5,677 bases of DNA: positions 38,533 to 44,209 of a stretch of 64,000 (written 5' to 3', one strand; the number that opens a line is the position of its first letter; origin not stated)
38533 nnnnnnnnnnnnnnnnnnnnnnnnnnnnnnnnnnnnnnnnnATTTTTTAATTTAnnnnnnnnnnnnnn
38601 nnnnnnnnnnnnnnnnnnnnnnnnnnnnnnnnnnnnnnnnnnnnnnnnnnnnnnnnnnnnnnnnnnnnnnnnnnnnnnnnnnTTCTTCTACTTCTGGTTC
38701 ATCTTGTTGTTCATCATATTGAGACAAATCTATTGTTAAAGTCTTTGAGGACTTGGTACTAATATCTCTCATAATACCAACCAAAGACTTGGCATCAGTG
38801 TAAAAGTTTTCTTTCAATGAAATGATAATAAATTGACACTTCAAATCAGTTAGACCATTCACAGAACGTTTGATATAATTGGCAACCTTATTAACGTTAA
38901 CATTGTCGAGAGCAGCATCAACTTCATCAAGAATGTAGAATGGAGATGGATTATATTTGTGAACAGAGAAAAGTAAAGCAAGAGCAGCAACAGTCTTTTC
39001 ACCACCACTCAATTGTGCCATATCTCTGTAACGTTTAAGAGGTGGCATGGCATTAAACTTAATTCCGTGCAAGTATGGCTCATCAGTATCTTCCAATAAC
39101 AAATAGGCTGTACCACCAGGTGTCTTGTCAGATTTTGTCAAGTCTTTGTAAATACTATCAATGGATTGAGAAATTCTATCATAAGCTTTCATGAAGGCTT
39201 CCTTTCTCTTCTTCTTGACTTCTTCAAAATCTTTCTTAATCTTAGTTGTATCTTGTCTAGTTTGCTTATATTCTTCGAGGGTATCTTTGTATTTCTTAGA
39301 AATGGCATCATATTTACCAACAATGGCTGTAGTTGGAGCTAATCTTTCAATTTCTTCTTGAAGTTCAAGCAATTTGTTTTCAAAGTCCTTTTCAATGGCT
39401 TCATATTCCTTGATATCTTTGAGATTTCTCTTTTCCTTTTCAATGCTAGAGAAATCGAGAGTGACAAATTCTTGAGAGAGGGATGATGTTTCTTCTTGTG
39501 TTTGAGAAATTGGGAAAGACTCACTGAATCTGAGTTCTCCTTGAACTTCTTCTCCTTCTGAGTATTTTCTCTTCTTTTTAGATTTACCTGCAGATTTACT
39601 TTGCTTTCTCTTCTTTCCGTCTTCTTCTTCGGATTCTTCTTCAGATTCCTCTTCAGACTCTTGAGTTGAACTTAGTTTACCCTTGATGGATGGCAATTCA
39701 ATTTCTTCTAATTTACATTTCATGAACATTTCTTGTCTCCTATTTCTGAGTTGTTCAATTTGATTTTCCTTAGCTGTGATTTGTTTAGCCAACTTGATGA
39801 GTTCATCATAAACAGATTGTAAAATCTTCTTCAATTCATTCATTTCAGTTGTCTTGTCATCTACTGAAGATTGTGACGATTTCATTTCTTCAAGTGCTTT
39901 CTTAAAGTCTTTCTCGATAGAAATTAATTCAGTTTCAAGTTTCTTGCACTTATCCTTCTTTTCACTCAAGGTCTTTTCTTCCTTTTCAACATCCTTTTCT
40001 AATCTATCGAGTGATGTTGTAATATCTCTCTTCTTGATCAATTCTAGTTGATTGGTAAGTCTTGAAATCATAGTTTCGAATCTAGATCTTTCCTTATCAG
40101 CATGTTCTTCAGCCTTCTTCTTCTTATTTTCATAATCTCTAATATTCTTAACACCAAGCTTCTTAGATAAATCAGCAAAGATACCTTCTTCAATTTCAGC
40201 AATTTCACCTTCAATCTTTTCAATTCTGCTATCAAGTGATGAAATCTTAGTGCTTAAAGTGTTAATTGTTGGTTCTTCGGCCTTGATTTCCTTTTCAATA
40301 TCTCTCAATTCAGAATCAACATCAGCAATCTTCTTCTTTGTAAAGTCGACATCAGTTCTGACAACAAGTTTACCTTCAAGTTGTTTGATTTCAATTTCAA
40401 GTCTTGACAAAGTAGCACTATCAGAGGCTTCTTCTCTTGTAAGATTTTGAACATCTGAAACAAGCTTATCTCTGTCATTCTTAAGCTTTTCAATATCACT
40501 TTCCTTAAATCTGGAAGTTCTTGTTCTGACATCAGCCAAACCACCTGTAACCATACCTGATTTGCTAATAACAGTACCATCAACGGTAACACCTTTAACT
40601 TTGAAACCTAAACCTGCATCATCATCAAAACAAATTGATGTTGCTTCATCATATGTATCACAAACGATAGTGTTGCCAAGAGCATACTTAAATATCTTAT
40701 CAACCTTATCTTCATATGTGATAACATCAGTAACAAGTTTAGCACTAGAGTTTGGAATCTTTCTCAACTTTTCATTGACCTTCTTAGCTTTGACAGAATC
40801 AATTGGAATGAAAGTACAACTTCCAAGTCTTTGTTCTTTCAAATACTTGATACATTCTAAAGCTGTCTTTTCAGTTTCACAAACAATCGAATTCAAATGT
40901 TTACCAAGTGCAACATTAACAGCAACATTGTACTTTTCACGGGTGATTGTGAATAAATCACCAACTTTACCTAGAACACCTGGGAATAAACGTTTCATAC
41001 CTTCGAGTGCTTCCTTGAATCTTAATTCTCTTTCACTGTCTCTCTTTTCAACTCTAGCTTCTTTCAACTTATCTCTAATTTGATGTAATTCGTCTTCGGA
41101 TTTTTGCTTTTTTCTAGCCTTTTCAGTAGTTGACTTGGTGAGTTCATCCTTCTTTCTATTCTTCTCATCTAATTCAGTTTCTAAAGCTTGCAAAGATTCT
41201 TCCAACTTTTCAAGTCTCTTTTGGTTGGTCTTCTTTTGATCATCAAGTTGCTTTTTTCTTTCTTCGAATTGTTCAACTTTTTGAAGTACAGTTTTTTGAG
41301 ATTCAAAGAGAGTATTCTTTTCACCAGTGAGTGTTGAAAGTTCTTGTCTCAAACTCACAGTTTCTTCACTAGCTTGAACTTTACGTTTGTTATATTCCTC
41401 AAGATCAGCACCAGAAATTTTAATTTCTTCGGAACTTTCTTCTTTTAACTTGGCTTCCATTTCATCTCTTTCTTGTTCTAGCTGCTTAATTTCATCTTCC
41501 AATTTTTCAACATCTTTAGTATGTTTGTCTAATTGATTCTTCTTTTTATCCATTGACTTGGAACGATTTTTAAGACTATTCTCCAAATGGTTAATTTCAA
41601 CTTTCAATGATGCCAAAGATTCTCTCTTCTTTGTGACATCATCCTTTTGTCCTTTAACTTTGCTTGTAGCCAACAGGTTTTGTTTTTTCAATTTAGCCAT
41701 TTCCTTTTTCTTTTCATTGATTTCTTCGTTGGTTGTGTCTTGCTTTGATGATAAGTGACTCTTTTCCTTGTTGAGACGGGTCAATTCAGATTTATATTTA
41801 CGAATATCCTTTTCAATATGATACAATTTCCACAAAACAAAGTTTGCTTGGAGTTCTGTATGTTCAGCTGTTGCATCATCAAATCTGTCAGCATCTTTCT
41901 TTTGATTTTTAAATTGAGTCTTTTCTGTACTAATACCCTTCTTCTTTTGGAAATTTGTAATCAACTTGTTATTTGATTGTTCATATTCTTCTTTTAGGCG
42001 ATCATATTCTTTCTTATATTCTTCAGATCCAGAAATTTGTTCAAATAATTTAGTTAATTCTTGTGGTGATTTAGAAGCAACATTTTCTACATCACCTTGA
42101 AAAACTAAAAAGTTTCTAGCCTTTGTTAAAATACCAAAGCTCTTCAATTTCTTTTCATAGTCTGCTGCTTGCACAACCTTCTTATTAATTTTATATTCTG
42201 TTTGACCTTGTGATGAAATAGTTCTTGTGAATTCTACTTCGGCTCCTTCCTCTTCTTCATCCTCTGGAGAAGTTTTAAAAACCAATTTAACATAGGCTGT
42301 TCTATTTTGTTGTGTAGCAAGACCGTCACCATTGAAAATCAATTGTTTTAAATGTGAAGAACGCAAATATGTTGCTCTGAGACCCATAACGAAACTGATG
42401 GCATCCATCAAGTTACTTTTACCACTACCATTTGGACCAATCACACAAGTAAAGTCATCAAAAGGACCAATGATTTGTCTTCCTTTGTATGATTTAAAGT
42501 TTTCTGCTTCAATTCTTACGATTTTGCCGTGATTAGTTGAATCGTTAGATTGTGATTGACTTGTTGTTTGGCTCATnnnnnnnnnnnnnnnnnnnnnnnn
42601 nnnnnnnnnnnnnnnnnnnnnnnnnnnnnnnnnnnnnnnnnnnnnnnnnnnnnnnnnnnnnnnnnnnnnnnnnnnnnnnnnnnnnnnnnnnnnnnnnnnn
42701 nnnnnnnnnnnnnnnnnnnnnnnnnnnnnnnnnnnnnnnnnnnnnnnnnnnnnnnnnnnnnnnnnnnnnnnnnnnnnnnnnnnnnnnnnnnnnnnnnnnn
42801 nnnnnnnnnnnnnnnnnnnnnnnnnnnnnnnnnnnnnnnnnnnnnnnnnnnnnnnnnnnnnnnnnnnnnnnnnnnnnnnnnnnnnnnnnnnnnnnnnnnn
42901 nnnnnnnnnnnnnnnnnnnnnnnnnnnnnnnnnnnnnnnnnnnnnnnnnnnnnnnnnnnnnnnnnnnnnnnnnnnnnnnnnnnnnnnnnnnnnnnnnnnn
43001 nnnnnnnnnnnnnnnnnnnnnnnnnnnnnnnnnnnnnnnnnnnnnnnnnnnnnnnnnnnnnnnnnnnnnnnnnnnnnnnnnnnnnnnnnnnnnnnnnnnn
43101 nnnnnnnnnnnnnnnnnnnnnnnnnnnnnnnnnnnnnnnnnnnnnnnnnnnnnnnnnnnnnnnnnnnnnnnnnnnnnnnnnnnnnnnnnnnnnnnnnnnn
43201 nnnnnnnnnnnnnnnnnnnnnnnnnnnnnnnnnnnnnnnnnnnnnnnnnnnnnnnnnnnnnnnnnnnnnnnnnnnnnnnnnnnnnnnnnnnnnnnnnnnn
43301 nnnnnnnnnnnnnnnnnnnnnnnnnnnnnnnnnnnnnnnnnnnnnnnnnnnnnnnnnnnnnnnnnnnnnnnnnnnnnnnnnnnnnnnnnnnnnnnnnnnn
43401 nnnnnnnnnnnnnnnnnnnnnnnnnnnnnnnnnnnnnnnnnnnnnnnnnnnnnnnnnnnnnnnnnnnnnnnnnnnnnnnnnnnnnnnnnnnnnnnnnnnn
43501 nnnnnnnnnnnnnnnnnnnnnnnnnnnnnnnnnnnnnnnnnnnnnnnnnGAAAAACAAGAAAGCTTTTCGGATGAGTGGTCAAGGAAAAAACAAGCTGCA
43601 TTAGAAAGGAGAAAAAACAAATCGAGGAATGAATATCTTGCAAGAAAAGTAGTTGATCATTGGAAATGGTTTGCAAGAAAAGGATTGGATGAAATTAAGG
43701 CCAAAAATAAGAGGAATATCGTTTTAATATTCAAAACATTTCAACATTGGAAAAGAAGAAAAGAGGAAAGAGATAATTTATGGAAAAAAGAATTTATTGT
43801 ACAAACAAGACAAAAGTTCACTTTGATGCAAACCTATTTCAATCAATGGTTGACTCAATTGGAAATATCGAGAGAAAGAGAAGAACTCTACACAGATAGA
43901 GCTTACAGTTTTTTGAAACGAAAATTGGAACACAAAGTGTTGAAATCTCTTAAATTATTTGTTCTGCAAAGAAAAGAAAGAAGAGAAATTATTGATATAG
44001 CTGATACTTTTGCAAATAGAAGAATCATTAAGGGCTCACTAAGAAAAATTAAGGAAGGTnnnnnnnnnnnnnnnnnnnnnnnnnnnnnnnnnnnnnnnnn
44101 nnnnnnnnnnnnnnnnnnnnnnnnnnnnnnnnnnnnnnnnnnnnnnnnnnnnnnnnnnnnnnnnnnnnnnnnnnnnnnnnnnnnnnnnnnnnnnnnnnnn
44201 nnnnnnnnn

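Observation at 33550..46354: Cluster of chromosome-biology genes with E2F-type promoter motifs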

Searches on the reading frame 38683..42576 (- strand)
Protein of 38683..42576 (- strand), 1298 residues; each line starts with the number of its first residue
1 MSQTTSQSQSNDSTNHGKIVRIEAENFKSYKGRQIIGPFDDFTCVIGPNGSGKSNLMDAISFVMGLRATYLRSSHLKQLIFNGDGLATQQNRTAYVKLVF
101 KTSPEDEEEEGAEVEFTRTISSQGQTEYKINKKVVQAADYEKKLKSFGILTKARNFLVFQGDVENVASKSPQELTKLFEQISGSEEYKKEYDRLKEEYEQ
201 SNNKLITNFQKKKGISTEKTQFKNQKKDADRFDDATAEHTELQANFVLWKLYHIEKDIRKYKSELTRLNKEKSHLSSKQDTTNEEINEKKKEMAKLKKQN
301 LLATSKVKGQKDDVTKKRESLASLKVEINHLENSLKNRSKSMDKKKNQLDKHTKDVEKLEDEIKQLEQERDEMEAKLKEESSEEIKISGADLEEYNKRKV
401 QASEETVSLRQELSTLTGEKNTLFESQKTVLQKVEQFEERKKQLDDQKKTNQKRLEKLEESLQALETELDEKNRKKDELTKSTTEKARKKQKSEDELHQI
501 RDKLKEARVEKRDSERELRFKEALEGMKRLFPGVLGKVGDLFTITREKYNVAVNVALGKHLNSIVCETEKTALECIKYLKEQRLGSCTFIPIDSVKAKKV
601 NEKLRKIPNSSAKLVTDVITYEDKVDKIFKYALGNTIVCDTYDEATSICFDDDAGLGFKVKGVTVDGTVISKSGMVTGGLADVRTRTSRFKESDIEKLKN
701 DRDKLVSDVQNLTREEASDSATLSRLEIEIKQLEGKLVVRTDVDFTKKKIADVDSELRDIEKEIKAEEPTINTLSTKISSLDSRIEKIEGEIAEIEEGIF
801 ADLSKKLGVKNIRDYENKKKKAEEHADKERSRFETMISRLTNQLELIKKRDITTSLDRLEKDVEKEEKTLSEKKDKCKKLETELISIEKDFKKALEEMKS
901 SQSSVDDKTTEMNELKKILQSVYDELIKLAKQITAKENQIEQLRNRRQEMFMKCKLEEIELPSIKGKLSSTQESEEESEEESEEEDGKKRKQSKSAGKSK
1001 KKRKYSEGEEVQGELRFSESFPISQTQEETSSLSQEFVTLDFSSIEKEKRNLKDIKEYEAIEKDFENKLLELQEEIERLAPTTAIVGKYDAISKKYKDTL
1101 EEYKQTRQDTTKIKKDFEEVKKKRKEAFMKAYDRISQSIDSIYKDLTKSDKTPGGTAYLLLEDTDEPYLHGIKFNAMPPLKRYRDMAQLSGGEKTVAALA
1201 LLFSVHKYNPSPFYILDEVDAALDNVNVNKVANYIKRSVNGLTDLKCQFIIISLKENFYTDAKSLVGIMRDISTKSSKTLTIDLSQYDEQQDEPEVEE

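Call 12: search_protein_families(library=pfam, proteins=[window:38683-42576:-], max_evalue=0.01)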
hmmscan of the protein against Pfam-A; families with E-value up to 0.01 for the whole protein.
window:38683-42576:- (1298 aa): 7 families
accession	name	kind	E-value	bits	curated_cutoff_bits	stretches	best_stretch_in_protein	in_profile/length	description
PF02463.25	SMC_N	-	1.1e-36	126.7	40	1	19-1270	2-213/220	RecF/RecN/SMC N terminal domain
PF06470.18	SMC_hinge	-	4.6e-32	111.3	22.5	1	531-649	1-116/116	SMC proteins Flexible Hinge Domain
PF13304.12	AAA_21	-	1.5e-07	32.3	27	1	42-87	1-45/304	AAA domain, putative AbiEii toxin, Type IV TA system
PF13555.12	AAA_29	-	1.4e-06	28.4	27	1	21-64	3-46/61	P-loop containing region of AAA domain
PF13175.12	AAA_15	-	2.5e-06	27.8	32.1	1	18-365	2-284/374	AAA ATPase domain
PF04012.17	PspA_IM30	-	0.0021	18.1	33.9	1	254-379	28-144/220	PspA/IM30 family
PF24319.2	DUF7491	-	0.0061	17.2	30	1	253-300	39-86/90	Coiled-coil region of unknown function (DUF7491)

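Call 27: find_homologous_proteins(query=window:38683-42576:-, max_evalue=1e-20)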
Query window:38683-42576:- (1298 aa): 6397 proteins with E <= 1e-20 among 8000 candidates; the best 120 are listed.
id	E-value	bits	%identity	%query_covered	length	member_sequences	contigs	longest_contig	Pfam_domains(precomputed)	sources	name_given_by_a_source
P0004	0.0e+0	2511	88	98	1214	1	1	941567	PF06470.19,PF13476.13,PF13555.13,PF02463.26,PF13304.13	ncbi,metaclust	ncbi:structural maintenance of chromosome 1, partial [Naegleria gruberi]|metaclust:status=active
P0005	0.0e+0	2139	78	99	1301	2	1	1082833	PF13175.13,PF06470.19,PF13555.13,PF02463.26,PF13304.13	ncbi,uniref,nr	ncbi:hypothetical protein C9374_006940 [Naegleria lovaniensis]|uniref:Structural maintenance of chro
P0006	0.0e+0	1695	63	98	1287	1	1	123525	PF13175.13,PF06470.19,PF13476.13,PF13555.13,PF02463.26,PF13304.13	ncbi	ncbi:hypothetical protein ABK040_014434 [Willaertia magna]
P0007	0.0e+0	1109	45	98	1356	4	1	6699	PF13175.13,PF06470.19,PF13476.13,PF13555.13,PF02463.26,PF13304.13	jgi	-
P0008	0.0e+0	1075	43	98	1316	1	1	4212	PF06470.19,PF13476.13,PF13555.13,PF02463.26,PF13304.13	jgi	jgi:structural maintenance of chromosome 1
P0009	4.4e-276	937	41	98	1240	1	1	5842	PF06470.19,PF13476.13,PF02463.26,PF13304.13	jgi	jgi:structural maintenance of chromosome 1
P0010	3.8e-255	868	38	99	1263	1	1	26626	PF13175.13,PF06470.19,PF13476.13,PF13555.13,PF02463.26,PF13304.13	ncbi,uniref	ncbi:structural maintenance of chromosome SMC1 [Acrasis kona]|uniref:Structural maintenance of chrom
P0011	6.1e-248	844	38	98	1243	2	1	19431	PF13175.13,PF06470.19,PF13476.13,PF13555.13,PF02463.26,PF13304.13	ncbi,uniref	ncbi:Structural maintenance of chromosomes protein 1 [Basidiobolus ranarum]|uniref:Structural mainte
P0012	3.3e-244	832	38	98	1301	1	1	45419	PF06470.19,PF13555.13,PF02463.26,PF13304.13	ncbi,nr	ncbi:Structural maintenance of chromosomes protein 1 [Entomortierella lignicola]|nr:Structural maint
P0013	2.1e-242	826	37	98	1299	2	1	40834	PF13175.13,PF06470.19,PF13476.13,PF13555.13,PF02463.26,PF13304.13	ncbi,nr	ncbi:Structural maintenance of chromosomes protein 1 [Actinomortierella wolfii]|nr:Structural mainte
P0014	2.1e-242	826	37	98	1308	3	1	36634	PF13175.13,PF06470.19,PF13555.13,PF02463.26,PF13304.13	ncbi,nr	ncbi:Structural maintenance of chromosomes protein 1 [Mortierella sp. GBA35]|nr:Structural maintenan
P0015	2.3e-242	826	37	73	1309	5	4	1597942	PF13175.13,PF06470.19,PF13555.13,PF02463.26,PF13304.13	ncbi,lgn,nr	ncbi:MAG: condensin complex subunit SMC1 [Linnemannia elongata]|nr:MAG: condensin complex subunit SM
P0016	2.6e-242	826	37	73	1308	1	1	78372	PF13175.13,PF06470.19,PF13555.13,PF02463.26,PF13304.13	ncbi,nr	ncbi:Structural maintenance of chromosomes protein 1 [Linnemannia zychae]|nr:Structural maintenance 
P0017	9.8e-242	824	37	98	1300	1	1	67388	PF06470.19,PF13555.13,PF02463.26,PF13304.13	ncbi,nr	ncbi:Structural maintenance of chromosomes protein 1 [Mortierella sp. AD094]|nr:Structural maintenan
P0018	2.1e-241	823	37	73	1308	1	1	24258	PF13175.13,PF06470.19,PF13476.13,PF13555.13,PF02463.26,PF13304.13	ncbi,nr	ncbi:Structural maintenance of chromosomes protein 1 [Haplosporangium gracile]|nr:Structural mainten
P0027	3.4e-239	815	36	98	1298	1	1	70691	PF06470.19,PF13555.13,PF02463.26,PF13304.13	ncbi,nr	ncbi:Structural maintenance of chromosomes protein 1 [Podila epigama]|nr:Structural maintenance of c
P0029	1.1e-238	814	36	98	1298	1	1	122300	PF13175.13,PF06470.19,PF13476.13,PF13555.13,PF02463.26,PF13304.13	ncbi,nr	ncbi:Structural maintenance of chromosomes protein 1 [Mortierella claussenii]|nr:Structural maintena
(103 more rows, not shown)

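Call 29: find_encoding_contigs(protein=P0005, flank=10000, max_places=3)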
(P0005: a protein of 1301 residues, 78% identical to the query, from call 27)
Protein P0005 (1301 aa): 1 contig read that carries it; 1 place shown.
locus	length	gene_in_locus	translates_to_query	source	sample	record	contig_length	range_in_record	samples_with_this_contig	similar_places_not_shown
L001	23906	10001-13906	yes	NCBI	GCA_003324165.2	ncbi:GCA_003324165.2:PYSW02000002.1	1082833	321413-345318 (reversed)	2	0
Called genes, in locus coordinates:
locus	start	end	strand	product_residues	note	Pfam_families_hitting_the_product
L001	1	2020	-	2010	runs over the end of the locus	PF01363:FYVE, PF00118:Cpn60_TCP1, PF01504:PIP5K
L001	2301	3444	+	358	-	PF00153:Mito_carr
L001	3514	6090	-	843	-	PF05188:MutS_II, PF05192:MutS_III, PF05190:MutS_IV (weak), PF00488:MutS_V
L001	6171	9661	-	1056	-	-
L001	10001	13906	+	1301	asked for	PF02463:SMC_N, PF13175:AAA_15, PF13555:AAA_29 (weak), PF13304:AAA_21, PF06470:SMC_hinge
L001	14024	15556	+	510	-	PF06087:Tyr-DNA_phospho, PF13091:PLDc_2 (faint)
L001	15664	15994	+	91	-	-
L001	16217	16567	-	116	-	PF05347:Complex1_LYR (weak)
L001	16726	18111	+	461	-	PF06160:EzrA (weak)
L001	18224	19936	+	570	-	PF24885:TPR_NPHP3 (faint), PF00515:TPR_1 (faint), PF07719:TPR_2 (faint), PF13181:TPR_8 (faint), PF13374:TPR_10 (faint), PF21033:RMD1-3 (faint), PF13424:TPR_12 (weak)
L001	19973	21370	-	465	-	PF01636:APH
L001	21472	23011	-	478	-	PF03602:Cons_hypoth95 (faint), PF02390:Methyltransf_4 (faint), PF05958:tRNA_U5-meth_tr, PF09445:Methyltransf_15 (weak), PF13847:Methyltransf_31, PF13649:Methyltransf_25 (faint)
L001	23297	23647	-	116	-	-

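Call 30: find_encoding_contigs(protein=P0006, flank=10000, max_places=3)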
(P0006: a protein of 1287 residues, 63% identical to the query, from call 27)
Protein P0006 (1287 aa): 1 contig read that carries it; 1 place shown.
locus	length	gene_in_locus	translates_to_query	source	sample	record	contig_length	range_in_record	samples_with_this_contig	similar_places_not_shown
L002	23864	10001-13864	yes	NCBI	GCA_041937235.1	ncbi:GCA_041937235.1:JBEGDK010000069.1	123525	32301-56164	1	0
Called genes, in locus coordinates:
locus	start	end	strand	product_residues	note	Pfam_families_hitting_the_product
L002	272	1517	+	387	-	PF00240:ubiquitin, PF11976:Rad60-SLD (weak), PF22562:UBA_7 (faint), PF09280:XPC-binding, PF00627:UBA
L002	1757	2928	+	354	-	-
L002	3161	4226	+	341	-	PF00153:Mito_carr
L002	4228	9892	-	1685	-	PF05188:MutS_II, PF05192:MutS_III, PF05190:MutS_IV, PF00488:MutS_V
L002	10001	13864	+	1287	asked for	PF02463:SMC_N, PF13175:AAA_15, PF13476:AAA_23, PF13555:AAA_29 (weak), PF13304:AAA_21, PF06470:SMC_hinge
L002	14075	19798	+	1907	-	PF16507:HEAT_PSME4_mid, PF02985:HEAT (faint), PF16507:HEAT_PSME4_mid, PF23096:HEAT_PSME4, PF11919:PSME4_C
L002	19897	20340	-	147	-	PF00241:Cofilin_ADF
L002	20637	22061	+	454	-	-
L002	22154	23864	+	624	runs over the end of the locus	PF01019:G_glu_transpept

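Call 31: find_encoding_contigs(protein=P0004, flank=10000, max_places=3)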
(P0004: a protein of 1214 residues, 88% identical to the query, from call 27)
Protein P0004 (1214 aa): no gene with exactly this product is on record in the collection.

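Call 73: find_encoding_contigs(protein=P0010, flank=4000, max_places=2)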
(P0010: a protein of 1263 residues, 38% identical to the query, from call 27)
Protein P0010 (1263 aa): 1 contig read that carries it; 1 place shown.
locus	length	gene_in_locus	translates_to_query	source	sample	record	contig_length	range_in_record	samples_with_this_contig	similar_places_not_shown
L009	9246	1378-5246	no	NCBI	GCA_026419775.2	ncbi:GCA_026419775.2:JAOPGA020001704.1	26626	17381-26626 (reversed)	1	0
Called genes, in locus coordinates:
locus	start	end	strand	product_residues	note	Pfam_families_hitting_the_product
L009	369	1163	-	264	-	-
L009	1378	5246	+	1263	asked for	PF02463:SMC_N, PF13175:AAA_15, PF13304:AAA_21, PF13476:AAA_23, PF13555:AAA_29 (weak), PF02463:SMC_N, PF06470:SMC_hinge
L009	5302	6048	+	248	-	-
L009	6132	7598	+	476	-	PF01704:UDPGP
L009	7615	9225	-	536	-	PF21773:ODAD1_CC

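Call 74: find_encoding_contigs(protein=P0007, flank=4000, max_places=2)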
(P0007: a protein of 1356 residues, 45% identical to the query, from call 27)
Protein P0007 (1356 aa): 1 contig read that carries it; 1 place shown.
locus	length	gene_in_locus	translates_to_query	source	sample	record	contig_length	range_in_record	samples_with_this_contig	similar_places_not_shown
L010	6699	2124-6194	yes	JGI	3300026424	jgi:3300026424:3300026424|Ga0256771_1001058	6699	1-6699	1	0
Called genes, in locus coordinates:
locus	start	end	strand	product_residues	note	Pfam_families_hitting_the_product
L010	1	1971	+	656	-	?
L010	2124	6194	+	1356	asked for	PF02463:SMC_N, PF13175:AAA_15, PF13555:AAA_29 (weak), PF13304:AAA_21 (weak), PF13476:AAA_23, PF06470:SMC_hinge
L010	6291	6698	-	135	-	PF07883:Cupin_2 (weak)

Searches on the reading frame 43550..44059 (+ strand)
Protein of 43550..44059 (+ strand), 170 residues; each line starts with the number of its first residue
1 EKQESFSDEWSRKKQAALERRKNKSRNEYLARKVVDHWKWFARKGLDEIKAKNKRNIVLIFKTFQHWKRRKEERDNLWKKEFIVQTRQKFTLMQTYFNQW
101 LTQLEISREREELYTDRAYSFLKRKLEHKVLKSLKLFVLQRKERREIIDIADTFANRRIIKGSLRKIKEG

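Call 51: search_protein_families(library=pfam, proteins=[window:43550-44059:+], max_evalue=10)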
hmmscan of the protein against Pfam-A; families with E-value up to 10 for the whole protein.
window:43550-44059:+ (170 aa): 0 families
